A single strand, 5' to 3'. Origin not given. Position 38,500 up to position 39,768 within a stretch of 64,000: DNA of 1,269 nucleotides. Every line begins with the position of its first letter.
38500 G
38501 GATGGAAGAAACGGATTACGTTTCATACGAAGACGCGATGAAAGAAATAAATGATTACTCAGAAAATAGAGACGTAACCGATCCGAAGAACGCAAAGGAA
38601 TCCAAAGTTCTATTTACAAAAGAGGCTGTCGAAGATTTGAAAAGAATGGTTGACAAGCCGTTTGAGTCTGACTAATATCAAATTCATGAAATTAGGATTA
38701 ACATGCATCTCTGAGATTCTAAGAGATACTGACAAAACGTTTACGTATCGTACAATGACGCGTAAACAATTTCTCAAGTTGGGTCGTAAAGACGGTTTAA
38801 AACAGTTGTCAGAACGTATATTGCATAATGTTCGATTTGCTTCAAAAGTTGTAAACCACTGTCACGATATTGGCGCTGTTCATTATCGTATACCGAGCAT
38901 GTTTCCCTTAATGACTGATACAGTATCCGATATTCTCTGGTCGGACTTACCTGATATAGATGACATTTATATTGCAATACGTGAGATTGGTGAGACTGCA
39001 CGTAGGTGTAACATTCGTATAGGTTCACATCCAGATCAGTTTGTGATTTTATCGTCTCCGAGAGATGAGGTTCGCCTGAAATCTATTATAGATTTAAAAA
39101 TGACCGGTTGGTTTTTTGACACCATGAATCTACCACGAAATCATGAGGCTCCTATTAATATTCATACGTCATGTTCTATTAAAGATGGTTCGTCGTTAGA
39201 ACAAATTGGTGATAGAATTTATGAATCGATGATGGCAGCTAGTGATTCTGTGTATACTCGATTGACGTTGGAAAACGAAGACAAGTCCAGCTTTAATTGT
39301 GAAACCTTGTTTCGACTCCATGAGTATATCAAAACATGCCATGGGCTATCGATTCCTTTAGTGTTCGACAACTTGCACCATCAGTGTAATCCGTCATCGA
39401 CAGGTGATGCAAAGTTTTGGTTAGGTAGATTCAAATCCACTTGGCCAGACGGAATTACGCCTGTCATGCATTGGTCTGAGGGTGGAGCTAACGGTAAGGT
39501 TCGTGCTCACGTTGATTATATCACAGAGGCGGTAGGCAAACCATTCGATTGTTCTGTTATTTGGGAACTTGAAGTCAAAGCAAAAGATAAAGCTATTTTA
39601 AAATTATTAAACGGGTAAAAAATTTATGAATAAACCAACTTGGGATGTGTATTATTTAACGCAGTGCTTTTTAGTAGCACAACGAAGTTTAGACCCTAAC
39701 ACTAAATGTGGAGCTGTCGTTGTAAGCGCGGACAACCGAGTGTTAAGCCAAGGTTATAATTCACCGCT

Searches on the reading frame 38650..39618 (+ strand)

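Call 55: search_protein_families(library=phrogs, proteins=[window:38650-39618:+], max_evalue=0.00001)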
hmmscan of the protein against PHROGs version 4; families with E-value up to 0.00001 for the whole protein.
window:38650-39618:+ (322 aa): 1 family
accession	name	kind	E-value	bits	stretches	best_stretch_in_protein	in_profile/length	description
phrog_8420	-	DNA, RNA and nucleotide metabolism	4.6e-43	148.4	1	13-320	1-304/309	endonuclease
